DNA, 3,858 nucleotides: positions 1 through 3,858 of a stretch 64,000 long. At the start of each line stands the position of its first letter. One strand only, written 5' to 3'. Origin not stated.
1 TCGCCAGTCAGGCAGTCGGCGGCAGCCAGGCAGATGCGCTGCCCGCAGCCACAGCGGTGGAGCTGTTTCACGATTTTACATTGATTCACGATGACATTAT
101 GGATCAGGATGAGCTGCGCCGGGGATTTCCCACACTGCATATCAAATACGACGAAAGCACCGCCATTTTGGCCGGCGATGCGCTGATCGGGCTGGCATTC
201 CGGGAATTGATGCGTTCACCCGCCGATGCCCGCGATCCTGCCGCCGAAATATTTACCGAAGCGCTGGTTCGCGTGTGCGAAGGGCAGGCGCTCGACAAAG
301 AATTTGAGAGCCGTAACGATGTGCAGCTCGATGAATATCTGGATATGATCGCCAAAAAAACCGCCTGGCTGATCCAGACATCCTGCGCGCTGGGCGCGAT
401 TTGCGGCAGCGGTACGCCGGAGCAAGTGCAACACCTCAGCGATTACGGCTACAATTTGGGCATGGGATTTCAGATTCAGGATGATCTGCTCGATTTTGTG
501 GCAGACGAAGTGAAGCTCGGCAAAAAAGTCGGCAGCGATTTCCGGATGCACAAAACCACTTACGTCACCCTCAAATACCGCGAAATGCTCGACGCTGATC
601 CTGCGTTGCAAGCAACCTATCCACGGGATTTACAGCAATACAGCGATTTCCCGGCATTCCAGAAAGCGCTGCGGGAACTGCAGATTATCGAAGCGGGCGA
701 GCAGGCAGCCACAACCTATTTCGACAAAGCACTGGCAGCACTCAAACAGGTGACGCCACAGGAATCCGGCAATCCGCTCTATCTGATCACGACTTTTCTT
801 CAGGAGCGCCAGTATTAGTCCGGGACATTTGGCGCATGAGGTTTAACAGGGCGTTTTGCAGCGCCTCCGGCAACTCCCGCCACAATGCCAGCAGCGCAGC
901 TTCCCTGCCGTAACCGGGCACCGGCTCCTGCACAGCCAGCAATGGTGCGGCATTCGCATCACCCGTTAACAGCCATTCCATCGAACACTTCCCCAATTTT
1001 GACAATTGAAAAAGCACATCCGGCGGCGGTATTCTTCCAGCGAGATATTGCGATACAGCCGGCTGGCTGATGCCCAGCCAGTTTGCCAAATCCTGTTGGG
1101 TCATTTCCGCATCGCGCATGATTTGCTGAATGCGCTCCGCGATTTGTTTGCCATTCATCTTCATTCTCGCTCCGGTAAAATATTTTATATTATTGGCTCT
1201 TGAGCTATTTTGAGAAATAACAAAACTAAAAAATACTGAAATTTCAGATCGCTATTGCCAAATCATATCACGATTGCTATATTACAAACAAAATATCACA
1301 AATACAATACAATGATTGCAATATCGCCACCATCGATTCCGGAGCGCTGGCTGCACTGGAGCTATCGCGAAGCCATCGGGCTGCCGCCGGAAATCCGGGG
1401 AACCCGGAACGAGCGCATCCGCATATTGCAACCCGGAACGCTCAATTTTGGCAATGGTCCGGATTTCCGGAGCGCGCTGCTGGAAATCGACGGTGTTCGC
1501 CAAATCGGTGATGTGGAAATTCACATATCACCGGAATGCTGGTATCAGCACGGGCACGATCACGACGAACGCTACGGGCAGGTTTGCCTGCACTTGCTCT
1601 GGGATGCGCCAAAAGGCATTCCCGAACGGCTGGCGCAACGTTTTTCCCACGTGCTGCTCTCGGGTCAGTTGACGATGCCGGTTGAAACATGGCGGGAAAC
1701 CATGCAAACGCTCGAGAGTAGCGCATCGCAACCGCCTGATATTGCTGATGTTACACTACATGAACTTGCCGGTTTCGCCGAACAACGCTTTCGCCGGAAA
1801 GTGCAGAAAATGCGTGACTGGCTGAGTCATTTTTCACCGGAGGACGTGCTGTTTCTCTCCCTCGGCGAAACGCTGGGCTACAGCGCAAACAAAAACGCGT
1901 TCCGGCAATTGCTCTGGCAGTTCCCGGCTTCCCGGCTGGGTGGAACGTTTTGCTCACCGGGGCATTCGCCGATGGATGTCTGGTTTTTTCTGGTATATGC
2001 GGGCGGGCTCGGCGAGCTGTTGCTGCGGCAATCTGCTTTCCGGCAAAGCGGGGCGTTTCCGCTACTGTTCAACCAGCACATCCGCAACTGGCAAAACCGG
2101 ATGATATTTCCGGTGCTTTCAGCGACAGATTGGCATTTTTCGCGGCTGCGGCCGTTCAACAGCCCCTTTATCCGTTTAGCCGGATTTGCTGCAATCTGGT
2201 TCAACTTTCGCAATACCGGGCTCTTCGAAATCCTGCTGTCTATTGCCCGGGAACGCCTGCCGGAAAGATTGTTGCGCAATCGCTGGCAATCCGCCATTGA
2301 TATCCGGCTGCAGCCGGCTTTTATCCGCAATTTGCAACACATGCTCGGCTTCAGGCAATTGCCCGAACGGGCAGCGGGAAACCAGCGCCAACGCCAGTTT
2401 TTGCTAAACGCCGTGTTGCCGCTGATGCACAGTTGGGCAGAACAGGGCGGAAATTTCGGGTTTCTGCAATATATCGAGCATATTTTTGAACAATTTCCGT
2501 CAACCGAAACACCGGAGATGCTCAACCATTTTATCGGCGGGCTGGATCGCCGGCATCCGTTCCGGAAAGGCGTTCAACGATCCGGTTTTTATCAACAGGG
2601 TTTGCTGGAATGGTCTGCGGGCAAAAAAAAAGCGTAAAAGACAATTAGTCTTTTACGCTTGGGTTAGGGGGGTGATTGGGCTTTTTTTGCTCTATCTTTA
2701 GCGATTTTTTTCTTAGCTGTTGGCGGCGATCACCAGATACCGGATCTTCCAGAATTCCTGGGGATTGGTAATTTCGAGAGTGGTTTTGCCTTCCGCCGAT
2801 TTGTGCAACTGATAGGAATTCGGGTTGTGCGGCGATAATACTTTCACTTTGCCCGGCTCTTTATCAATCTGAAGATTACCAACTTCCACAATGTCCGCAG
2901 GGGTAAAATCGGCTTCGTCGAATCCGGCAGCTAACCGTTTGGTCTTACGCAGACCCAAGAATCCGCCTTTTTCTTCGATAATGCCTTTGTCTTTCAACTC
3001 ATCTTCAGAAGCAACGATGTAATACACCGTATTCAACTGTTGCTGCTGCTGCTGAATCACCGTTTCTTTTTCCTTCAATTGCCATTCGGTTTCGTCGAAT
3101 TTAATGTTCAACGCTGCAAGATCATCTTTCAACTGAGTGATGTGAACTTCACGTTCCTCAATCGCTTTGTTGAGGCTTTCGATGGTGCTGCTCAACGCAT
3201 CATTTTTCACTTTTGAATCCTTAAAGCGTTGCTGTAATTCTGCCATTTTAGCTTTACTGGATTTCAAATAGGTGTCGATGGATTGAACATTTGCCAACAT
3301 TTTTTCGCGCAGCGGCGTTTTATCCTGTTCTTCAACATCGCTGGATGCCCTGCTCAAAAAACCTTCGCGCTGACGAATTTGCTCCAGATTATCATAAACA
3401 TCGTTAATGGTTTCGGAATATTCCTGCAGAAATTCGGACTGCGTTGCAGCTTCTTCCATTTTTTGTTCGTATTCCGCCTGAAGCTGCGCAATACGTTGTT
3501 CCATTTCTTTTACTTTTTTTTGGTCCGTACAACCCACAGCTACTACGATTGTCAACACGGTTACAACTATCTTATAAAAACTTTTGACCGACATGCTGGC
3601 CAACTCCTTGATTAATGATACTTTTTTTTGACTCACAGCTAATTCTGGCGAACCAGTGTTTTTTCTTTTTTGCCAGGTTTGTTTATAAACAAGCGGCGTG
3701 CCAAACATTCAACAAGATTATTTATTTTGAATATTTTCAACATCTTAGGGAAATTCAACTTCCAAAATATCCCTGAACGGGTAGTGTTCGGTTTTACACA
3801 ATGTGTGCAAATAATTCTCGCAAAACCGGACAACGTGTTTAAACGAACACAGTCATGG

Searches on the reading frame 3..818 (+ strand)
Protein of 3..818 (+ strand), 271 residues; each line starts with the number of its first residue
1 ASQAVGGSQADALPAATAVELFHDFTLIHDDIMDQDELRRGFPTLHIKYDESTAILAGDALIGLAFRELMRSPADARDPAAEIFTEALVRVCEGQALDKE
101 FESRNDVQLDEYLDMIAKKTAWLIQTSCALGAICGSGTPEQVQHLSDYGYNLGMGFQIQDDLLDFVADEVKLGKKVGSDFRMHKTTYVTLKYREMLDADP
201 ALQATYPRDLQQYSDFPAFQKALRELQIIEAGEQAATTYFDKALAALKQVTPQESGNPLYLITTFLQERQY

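Call 6: search_protein_families(library=pfam, proteins=[window:3-818:+])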
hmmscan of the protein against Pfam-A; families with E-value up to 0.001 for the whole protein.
window:3-818:+ (271 aa): 1 family
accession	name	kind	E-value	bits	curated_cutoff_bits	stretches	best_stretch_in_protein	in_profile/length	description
PF00348.22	polyprenyl_synt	-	7.1e-59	199.5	27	1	9-210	38-238/251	Polyprenyl synthetase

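Call 7: search_protein_families(library=ncbifam, proteins=[window:3-818:+])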
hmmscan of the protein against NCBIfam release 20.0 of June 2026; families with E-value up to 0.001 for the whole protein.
window:3-818:+ (271 aa): 16 families
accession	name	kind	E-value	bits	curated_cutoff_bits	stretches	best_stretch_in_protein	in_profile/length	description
NF040698.1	IdsA_Meth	equivalog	7.7e-69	232.4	468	1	2-270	54-327/328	short chain isoprenyl diphosphate synthase IdsA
NF041169.1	f2_encap_cargo4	exception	1.4e-67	228.3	450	1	1-270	61-333/334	family 2 encapsulin nanocompartment cargo protein polyprenyl transferase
NF041003.1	GGPP_syn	equivalog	7.5e-65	219.1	500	1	2-265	52-320/326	geranylgeranyl diphosphate synthase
NF040789.2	gerfarn_diphsyn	equivalog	9e-58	196.1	560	1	5-271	77-345/345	geranylfarnesyl diphosphate synthase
NF045485.1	FPPsyn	subfamily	6.2e-51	173.2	275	1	2-191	49-246/288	farnesyl diphosphate synthase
NF045549.1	GGPPsyn_IdsB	equivalog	7.9e-46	156.7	475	1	1-190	76-266/346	geranylgeranyl diphosphate synthase IdsB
TIGR02748.1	GerC3_HepT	equivalog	6.5e-44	150.3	456.55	1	15-271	68-319/319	heptaprenyl diphosphate synthase component II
NF045628.1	HxpDPsynlarge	equivalog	1.5e-40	139.1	500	1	10-263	55-303/311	hexaprenyl-diphosphate synthase large subunit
NF007877.0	PRK10581.1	equivalog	1.1e-37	129.8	321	1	15-190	69-253/299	(2E,6E)-farnesyl diphosphate synthase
NF045685.1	GGPPSynCrtE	equivalog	2.1e-37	128.7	460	1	3-190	55-250/293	geranylgeranyl diphosphate synthase CrtE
TIGR02749.1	prenyl_cyano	equivalog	3.7e-32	111.6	383.2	1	16-269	73-320/322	solanesyl diphosphate synthase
NF008140.0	PRK10888.1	equivalog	1.1e-29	103.7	412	1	2-250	56-302/323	octaprenyl diphosphate synthase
NF042417.1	NPPPS_Mycobact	equivalog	1.4e-29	103.2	600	1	15-193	82-257/335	nonaprenyl/(2E,6E)-farnesyl/geranylgeranyl diphosphat synthase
NF040627.1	GFPS_Meth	equivalog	9.6e-27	94.2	600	1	2-175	52-218/285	geranylfarnesyl diphosphate synthase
NF042416.1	GFPPS_Mycobact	equivalog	3.2e-18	65.8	600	1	8-202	63-276/350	bifunctional (2E,6E)-farnesyl/geranyl diphosphate synthase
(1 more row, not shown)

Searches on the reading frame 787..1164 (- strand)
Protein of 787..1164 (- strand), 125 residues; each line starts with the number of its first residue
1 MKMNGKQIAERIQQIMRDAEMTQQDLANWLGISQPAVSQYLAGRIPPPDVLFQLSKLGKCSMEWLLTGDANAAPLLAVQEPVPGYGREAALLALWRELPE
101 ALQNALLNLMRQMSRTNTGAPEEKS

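Call 10: search_protein_families(library=pfam, proteins=[window:787-1164:-], max_evalue=0.001)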
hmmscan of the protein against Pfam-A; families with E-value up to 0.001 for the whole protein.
window:787-1164:- (125 aa): 8 families
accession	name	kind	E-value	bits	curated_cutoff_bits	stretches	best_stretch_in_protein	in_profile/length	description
PF01381.28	HTH_3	-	3e-09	37.2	23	1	13-65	2-55/55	Helix-turn-helix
PF13560.12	HTH_31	-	9e-07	29.6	27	1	8-49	2-45/64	Helix-turn-helix domain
PF13744.12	HTH_37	-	2e-05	24.7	27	1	7-45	18-56/80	Helix-turn-helix domain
PF01022.26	HTH_5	-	2.6e-05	24.5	22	1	15-42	10-37/47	Bacterial regulatory protein, arsR family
PF17762.8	HTH_ParB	-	3.8e-05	24.2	22.6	1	8-41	8-41/102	ParB HTH domain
PF13443.12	HTH_26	-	4e-05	24.2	22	1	11-63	1-55/63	Cro/C1-type HTH DNA-binding domain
PF13412.12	HTH_24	-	0.00012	22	21.9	1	13-41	10-38/48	Winged helix-turn-helix DNA-binding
PF07022.19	Phage_CI_repr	-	0.00085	20.1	22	0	14-69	5-61/65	Bacteriophage CI repressor helix-turn-helix domain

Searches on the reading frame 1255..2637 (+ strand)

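Call 10: search_protein_families(library=pfam, proteins=[window:1255-2637:+], max_evalue=0.001)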
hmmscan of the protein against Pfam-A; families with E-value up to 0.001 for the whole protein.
window:1255-2637:+ (460 aa): 1 family
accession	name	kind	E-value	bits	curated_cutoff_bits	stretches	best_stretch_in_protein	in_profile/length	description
PF11013.13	DUF2851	-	4.1e-39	135.1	25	1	44-414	15-369/375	Protein of unknown function (DUF2851)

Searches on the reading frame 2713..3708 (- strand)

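Call 10: search_protein_families(library=pfam, proteins=[window:2713-3708:-], max_evalue=0.001)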
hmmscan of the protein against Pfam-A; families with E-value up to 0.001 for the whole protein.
window:2713-3708:- (331 aa): 1 family
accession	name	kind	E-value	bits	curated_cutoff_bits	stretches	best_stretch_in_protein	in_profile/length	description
PF08614.16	ATG16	-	0.00019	22.1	33.7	0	95-227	18-162/200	Autophagy protein 16 (ATG16)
